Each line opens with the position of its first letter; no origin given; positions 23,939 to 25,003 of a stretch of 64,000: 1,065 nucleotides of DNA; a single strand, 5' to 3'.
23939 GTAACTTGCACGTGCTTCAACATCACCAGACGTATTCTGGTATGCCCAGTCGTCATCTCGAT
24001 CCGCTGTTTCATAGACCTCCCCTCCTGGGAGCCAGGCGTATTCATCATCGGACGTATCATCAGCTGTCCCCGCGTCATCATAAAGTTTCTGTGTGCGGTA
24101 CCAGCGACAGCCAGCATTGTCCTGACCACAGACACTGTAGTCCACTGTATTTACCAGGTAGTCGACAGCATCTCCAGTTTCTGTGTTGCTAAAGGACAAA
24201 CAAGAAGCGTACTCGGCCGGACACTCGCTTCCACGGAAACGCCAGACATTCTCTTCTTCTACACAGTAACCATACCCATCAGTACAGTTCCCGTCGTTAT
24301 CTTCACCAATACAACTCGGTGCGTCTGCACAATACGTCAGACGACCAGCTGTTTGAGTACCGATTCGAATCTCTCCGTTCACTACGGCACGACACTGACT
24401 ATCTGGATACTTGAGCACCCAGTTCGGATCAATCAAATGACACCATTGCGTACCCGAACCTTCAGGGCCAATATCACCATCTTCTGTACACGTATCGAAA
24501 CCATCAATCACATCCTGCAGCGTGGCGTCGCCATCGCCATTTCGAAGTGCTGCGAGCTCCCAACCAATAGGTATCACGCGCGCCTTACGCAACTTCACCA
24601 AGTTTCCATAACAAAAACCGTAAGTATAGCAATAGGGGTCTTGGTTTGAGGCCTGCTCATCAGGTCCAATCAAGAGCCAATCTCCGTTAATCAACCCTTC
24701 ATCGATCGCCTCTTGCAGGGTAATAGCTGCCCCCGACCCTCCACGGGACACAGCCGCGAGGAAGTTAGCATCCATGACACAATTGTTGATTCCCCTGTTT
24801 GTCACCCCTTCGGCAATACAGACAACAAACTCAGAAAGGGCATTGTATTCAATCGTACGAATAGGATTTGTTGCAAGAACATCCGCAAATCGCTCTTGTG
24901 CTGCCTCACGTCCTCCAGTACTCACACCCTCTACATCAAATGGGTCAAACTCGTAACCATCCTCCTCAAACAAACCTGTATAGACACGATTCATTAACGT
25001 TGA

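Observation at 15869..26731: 3378-aa Cys/Asp-rich secreted giant protein paired with a TSP3-repeat membrane protein, downstream of rsmA and tsaC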

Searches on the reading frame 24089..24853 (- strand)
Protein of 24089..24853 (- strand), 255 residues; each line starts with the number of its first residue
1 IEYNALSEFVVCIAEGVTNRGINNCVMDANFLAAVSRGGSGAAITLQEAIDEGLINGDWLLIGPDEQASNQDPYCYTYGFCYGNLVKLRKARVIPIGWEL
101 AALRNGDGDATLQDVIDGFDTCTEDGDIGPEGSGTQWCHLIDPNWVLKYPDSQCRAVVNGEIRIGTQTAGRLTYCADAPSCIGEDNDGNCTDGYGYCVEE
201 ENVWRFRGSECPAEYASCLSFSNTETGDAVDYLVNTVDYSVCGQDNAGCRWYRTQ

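Call 20: find_related_loci(query=A2, collection=genome_contigs, flank=10000)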
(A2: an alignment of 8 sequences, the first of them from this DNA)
Query A2 (255 aa) in genome_contigs; peptide patterns used: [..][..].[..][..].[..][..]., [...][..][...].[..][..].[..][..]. (x = any residue, [..] = any of these).
253 stretches matched a pattern; 242 encode a relative of the query (tblastn E <= 1e-3); the best 80 are kept; 80 distinct loci.
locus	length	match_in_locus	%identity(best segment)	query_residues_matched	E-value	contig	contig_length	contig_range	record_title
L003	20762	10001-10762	79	2-255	1e-144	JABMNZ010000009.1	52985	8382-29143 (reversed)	MAG: Parcubacteria group bacterium isolate bin.251 k141_2213801, whole genome shotgun sequence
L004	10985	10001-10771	78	2-254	9e-140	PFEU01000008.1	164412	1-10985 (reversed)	MAG: Candidatus Uhrbacteria bacterium CG10_big_fil_rev_8_21_14_0_10_48_16 CG10_8_21_14_0.10_scaffold_168_c, whole genome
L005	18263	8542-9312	74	2-254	2e-133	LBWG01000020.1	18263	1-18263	MAG: Candidatus Uhrbacteria bacterium GW2011_GWF2_39_13 UT30_C0020, whole genome shotgun sequence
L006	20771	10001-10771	74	2-254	5e-132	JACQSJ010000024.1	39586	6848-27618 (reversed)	MAG: Candidatus Uhrbacteria bacterium isolate NC_groundwater_1382_Ag_S-0.2um_56_31 S_p2_S4_coassembly_k141_1429461, whol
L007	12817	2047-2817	73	2-254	2e-130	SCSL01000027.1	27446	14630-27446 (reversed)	MAG: Patescibacteria group bacterium isolate FW215_bin.11 FW215_bin.11-42894, whole genome shotgun sequence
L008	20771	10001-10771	74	2-254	2e-131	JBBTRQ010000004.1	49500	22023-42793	MAG: Patescibacteria group bacterium isolate H52-bin078_1 H52_bin078_1_000000000004, whole genome shotgun sequence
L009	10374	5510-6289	72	2-255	8e-130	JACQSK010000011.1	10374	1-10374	MAG: Candidatus Uhrbacteria bacterium isolate NC_groundwater_1383_Ag_S-0.2um_59_539 S_p2_S4_coassembly_k141_1388021, who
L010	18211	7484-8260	72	2-254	2e-128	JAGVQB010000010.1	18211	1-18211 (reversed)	MAG: bacterium isolate DeMMO3_34 c_000000085929, whole genome shotgun sequence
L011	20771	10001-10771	71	2-254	2e-128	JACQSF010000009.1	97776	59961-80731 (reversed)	MAG: Candidatus Uhrbacteria bacterium isolate NC_groundwater_1378_Ag_S-0.2um_51_101 S_p2_S4_coassembly_k141_780934, whol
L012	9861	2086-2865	73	2-255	9e-128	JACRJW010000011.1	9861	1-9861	MAG: Candidatus Uhrbacteria bacterium isolate NC_groundwater_1839_Pr3_B-0.1um_53_10 SR-2_scaffold_141_442682, whole geno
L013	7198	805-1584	70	2-255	9e-126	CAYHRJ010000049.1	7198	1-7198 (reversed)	MAG TPA_asm: uncultured Gammaproteobacteria bacterium isolate ERP119705_co14_53 genome assembly, contig: NODE_17263_leng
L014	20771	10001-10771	75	2-254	2e-125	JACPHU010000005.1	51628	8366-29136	MAG: Candidatus Uhrbacteria bacterium isolate NC_groundwater_422_Ag_B-0.1um_45_124 GD18-4_B1_scaffold_345505, whole geno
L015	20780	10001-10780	73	2-255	5e-124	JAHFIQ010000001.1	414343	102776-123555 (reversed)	MAG: Candidatus Uhrbacteria bacterium isolate nzgw366 NODE_8_length_414344_cov_41.955565, whole genome shotgun sequence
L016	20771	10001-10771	67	2-254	3e-119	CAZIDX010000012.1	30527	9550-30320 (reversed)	MAG TPA_asm: uncultured Gammaproteobacteria bacterium isolate SRP167671_co2_164 genome assembly, contig: NODE_1972_lengt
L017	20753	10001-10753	65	2-254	3e-117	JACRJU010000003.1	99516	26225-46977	MAG: Candidatus Uhrbacteria bacterium isolate NC_groundwater_1837_Pr3_B-0.1um_51_51 SR-2_scaffold_141_743426, whole geno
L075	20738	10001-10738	53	3-254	2e-82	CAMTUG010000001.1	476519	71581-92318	MAG: uncultured Parcubacteria group bacterium isolate G01_MAG_00004 genome assembly, contig: G01_MAG_00004_000000000001,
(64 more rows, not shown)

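Call 106: search_protein_families(library=phrogs, proteins=[L005:7396-17328:+, L075:8927-18025:+], max_evalue=0.01)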
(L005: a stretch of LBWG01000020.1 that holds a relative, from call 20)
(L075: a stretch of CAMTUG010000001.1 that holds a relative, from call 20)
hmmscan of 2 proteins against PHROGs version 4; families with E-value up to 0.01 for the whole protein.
L005:7396-17328:+ (3311 aa): 0 families

L075:8927-18025:+ (3033 aa): 0 families
